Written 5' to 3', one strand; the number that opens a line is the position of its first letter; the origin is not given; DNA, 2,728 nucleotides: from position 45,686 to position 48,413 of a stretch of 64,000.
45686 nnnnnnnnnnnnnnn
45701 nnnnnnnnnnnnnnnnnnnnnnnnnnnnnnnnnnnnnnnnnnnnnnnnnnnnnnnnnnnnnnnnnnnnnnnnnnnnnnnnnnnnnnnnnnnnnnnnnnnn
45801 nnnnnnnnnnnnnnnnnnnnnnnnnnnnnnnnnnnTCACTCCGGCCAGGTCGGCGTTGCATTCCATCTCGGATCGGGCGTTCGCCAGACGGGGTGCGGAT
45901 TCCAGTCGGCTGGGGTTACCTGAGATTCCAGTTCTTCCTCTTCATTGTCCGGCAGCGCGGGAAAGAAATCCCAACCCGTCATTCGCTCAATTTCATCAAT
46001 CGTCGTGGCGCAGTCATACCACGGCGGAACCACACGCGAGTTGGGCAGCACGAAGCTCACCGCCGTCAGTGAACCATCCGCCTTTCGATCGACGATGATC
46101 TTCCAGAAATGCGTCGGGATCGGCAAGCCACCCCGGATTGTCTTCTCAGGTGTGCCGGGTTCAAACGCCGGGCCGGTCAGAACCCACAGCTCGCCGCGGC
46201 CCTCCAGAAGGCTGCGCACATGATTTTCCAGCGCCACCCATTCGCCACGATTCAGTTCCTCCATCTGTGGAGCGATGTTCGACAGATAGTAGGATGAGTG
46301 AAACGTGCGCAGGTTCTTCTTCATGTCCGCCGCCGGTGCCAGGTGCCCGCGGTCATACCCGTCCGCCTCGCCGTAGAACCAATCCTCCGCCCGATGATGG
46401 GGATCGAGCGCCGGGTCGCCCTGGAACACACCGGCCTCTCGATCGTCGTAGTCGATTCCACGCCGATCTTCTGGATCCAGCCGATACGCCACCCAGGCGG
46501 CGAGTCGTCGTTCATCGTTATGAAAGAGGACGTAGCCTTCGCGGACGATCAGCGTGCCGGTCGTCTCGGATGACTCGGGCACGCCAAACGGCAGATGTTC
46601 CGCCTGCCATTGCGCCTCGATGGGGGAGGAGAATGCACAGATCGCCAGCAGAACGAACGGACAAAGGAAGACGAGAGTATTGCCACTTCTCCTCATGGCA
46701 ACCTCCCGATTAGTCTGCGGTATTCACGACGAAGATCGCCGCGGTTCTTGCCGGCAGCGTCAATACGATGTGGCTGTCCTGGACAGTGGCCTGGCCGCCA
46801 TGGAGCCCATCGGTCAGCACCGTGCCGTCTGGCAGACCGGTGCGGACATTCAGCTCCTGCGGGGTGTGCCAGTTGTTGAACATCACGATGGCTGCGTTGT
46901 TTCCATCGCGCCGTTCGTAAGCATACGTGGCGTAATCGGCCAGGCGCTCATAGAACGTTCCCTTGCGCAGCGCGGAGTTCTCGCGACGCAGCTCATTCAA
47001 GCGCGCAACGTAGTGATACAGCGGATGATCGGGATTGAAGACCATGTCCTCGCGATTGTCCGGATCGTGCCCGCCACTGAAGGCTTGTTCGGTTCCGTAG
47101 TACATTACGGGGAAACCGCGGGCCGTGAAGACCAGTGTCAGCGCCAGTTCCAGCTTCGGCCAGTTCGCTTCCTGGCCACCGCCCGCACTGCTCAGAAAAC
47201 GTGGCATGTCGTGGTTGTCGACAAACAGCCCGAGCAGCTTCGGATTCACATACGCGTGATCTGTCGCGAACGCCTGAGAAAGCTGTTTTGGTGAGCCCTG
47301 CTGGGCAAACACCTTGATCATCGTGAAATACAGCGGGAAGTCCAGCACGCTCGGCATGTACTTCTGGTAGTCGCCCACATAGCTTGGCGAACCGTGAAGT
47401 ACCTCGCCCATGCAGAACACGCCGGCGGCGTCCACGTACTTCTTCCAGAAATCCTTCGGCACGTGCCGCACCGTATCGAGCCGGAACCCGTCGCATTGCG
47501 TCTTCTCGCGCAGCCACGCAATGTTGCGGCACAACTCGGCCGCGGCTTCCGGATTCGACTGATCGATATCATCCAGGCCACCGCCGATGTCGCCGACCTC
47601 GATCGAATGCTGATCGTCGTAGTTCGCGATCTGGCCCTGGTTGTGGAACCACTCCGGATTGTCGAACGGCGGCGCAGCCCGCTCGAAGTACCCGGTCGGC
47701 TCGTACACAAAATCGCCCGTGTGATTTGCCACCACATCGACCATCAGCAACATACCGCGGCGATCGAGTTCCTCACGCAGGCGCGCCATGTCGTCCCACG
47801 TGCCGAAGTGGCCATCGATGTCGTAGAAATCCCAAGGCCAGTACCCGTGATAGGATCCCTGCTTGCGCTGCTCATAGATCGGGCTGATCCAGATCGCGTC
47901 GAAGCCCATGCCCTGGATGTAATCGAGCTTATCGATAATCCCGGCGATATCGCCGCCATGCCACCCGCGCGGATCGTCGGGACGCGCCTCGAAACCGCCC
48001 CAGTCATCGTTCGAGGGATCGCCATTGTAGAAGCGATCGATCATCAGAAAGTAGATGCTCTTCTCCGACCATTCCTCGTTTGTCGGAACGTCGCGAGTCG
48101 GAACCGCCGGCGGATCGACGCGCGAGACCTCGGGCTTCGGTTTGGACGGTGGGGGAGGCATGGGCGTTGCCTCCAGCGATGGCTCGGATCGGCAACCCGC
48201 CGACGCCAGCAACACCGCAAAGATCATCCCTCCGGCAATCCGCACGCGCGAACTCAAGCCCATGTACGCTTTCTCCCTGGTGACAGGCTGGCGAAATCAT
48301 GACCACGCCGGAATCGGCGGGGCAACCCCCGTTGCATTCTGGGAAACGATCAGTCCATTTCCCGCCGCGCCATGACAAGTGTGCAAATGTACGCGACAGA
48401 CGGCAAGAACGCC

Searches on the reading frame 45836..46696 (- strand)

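Call 15: search_protein_families(library=pfam, proteins=[window:45836-46696:-], max_evalue=0.001)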
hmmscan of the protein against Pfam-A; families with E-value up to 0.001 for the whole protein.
window:45836-46696:- (286 aa): 2 families
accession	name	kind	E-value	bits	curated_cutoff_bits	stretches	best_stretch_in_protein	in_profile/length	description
PF01223.29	Endonuclease_NS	-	1.7e-48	165.7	23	1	46-250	15-222/223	DNA/RNA non-specific endonuclease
PF13930.12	Endonuclea_NS_2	-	0.00025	21.7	27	1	112-164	54-98/132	DNA/RNA non-specific endonuclease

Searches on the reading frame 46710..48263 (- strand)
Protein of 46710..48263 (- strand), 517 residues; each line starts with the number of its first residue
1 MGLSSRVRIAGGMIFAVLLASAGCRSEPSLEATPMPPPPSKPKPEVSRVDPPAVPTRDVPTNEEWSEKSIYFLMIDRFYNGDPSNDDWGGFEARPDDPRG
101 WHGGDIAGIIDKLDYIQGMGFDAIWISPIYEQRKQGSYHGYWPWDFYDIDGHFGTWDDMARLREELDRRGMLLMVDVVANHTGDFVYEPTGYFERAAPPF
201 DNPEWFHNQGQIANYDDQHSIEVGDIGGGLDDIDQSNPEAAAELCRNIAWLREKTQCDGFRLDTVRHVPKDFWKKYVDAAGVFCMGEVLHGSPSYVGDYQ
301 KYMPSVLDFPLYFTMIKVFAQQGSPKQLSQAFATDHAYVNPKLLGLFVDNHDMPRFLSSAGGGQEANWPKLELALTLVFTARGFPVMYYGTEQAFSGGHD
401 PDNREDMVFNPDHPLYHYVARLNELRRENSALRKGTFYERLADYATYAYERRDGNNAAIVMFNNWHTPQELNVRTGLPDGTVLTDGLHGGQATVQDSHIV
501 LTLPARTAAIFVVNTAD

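Call 16: search_protein_families(library=pfam, proteins=[window:46710-48263:-], max_evalue=0.001)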
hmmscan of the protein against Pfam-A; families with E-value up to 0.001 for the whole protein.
window:46710-48263:- (517 aa): 2 families
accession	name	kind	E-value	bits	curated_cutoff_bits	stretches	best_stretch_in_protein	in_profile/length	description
PF00128.31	Alpha-amylase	-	5.6e-59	201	22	1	73-397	2-358/446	Alpha amylase, catalytic domain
PF02806.24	Alpha-amylase_C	-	5e-05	24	21.2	1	446-513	11-94/95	Alpha amylase, C-terminal all-beta domain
